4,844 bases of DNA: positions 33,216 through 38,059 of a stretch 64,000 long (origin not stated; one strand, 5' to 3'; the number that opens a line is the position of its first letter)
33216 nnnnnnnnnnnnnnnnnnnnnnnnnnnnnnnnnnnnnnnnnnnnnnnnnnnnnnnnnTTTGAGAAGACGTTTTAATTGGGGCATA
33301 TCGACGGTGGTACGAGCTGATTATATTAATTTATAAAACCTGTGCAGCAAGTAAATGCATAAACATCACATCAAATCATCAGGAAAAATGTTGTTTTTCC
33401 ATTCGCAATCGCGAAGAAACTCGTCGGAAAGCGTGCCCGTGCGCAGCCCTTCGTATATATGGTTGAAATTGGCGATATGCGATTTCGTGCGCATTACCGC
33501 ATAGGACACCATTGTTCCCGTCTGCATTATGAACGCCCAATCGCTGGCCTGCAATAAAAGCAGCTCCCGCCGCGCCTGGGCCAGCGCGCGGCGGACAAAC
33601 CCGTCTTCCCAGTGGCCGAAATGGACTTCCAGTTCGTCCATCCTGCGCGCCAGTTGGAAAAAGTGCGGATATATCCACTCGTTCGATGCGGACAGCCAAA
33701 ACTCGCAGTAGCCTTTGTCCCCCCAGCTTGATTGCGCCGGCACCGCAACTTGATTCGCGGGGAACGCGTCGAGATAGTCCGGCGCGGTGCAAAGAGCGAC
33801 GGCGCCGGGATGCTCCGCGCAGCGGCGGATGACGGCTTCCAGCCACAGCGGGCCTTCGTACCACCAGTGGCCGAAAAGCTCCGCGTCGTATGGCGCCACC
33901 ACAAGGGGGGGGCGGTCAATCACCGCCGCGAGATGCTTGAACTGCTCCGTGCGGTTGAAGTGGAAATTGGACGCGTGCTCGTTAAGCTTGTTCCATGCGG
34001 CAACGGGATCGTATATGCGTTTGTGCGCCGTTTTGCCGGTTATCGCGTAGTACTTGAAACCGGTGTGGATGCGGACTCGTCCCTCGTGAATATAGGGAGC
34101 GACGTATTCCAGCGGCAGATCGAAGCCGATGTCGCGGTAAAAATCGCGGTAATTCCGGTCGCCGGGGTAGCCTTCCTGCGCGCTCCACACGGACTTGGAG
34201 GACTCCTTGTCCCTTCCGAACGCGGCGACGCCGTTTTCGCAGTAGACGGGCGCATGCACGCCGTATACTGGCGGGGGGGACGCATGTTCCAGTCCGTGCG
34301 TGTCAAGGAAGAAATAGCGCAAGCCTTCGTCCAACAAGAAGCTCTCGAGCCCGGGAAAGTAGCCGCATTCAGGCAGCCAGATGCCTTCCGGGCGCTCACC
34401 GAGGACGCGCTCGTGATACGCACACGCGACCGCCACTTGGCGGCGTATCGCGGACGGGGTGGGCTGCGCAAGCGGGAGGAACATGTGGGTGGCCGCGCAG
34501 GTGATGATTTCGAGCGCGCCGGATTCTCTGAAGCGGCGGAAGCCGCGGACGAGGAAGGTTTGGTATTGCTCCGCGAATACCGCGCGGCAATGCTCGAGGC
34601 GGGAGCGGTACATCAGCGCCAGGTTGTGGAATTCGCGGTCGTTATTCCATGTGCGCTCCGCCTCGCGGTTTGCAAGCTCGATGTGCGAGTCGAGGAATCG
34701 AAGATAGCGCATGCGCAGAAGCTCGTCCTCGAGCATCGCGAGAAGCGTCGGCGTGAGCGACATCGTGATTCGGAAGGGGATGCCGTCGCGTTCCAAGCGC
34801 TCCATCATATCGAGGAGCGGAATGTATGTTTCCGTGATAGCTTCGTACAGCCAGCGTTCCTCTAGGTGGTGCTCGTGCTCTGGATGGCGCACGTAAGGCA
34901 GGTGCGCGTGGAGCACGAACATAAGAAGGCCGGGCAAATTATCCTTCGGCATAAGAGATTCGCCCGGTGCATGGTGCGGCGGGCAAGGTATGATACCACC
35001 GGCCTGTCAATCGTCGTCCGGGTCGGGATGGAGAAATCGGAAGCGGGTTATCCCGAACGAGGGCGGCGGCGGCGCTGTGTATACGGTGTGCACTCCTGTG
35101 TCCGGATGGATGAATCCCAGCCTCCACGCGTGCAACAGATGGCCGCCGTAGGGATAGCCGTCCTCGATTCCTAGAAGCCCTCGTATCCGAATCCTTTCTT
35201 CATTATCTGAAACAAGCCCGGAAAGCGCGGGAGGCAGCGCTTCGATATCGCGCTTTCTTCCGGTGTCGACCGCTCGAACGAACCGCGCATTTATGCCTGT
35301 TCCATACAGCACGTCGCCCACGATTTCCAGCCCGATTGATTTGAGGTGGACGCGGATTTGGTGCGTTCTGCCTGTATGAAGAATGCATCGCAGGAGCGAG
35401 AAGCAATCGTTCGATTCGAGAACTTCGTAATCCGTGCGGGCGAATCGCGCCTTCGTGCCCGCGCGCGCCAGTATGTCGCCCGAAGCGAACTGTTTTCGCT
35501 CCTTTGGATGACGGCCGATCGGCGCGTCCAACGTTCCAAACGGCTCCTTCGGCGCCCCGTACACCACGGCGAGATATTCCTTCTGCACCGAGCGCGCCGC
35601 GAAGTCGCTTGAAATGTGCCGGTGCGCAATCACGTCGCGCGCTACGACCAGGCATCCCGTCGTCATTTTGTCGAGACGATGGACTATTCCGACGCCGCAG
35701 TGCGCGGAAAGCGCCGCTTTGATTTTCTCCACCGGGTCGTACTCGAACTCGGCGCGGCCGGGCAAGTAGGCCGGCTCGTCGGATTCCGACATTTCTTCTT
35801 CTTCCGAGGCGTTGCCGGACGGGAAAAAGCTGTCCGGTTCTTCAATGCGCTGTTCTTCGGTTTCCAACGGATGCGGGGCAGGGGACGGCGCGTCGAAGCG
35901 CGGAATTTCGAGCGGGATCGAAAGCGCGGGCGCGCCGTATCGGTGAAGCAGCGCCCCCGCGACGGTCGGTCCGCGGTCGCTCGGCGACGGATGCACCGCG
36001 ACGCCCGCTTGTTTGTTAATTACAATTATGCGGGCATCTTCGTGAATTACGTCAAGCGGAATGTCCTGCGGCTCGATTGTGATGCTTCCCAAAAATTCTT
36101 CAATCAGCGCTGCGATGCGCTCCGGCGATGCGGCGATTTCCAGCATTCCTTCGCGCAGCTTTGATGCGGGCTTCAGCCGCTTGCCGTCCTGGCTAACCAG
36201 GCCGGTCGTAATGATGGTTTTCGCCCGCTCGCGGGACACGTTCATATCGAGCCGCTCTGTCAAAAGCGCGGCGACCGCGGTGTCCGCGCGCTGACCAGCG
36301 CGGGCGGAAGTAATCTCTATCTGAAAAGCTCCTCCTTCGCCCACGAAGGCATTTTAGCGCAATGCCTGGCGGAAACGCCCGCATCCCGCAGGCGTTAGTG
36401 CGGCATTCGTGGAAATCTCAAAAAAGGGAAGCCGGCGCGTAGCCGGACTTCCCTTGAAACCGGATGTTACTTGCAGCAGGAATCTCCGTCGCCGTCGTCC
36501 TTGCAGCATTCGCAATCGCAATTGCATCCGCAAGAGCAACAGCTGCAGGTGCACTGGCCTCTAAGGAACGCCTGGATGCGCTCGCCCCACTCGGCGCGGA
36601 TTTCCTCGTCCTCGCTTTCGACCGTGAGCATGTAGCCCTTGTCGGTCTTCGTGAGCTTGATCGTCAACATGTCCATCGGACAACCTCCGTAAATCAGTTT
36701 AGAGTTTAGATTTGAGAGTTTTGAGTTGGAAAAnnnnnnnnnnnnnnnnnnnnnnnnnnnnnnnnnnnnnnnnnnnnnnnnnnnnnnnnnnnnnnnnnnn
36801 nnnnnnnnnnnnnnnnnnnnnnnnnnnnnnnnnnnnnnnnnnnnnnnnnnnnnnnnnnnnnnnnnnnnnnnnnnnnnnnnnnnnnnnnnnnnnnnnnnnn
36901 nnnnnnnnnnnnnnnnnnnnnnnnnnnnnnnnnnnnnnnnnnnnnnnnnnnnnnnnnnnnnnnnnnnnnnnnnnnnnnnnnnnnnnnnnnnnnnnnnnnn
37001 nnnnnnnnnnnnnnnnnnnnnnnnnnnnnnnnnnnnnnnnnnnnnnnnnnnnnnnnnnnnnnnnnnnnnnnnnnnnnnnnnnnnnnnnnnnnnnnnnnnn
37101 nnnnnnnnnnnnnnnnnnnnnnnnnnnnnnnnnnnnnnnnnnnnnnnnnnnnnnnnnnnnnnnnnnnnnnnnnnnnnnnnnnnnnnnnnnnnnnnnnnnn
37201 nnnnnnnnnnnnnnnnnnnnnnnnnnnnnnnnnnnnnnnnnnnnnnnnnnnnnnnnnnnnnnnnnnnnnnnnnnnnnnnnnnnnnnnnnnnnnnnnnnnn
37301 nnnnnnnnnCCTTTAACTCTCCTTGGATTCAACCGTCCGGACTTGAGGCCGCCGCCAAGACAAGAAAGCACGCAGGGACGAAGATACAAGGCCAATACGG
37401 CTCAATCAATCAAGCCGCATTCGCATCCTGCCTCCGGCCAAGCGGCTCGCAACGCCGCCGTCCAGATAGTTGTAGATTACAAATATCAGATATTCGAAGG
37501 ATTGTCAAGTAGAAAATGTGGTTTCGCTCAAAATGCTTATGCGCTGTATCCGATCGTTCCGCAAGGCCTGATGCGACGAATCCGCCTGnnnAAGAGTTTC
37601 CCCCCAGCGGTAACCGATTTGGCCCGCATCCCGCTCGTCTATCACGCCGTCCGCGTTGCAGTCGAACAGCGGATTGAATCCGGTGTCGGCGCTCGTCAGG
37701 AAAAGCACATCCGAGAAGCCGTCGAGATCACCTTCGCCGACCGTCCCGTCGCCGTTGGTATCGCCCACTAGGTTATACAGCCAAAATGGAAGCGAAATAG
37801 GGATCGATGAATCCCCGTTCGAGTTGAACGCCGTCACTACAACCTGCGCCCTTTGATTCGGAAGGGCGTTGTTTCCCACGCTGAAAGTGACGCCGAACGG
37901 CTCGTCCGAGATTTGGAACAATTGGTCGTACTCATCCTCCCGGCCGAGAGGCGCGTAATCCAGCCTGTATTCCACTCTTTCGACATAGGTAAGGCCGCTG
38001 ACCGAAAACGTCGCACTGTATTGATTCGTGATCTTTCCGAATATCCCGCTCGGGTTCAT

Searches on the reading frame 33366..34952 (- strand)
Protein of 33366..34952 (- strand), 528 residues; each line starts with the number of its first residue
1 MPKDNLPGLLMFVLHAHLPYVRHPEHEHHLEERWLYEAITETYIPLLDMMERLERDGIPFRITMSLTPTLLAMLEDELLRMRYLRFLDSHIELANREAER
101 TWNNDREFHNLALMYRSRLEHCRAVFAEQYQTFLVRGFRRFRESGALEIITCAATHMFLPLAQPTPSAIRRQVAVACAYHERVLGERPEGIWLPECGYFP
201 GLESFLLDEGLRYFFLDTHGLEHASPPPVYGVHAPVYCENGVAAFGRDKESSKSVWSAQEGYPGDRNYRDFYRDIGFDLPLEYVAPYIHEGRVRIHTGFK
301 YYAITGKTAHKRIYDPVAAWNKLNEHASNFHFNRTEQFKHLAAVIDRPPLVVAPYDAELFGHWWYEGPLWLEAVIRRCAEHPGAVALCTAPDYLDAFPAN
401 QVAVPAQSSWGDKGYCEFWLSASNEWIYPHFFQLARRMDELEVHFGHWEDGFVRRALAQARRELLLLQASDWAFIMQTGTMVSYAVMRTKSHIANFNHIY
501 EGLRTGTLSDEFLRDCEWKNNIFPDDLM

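Call 15: search_protein_families(library=pfam, proteins=[window:33366-34952:-], max_evalue=0.001)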
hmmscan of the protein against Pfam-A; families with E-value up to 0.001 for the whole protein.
window:33366-34952:- (528 aa): 2 families
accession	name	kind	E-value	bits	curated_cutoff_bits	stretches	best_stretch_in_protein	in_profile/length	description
PF03065.20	Glyco_hydro_57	-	1.2e-31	110.6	21.2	1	12-402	2-287/291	Glycosyl hydrolase family 57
PF09210.16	BE_C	-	4.5e-29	101.3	25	1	433-525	4-95/101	1,4-alpha-glucan branching enzyme, C-terminal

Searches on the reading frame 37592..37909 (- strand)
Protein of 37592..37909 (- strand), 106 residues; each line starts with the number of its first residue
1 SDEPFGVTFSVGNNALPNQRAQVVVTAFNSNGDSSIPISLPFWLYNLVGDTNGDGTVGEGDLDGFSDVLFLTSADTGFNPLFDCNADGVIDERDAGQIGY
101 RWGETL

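Call 19: search_protein_families(library=pfam, proteins=[window:37592-37909:-], max_evalue=10)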
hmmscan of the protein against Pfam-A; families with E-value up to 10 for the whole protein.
seq(106 aa): 4 families
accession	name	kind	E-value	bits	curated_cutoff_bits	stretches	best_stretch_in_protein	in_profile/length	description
PF00404.24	Dockerin_1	-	0.0072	16.9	22.9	1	49-95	2-49/57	Dockerin type I domain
PF00036.39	EF-hand_1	-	0.28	11.3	25.4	1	81-93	8-20/29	EF hand domain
PF13405.12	EF-hand_6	-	0.93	9.9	25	0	50-62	10-22/30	EF-hand domain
PF13202.12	EF-hand_5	-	2.2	8.3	25.9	0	50-57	9-16/25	EF hand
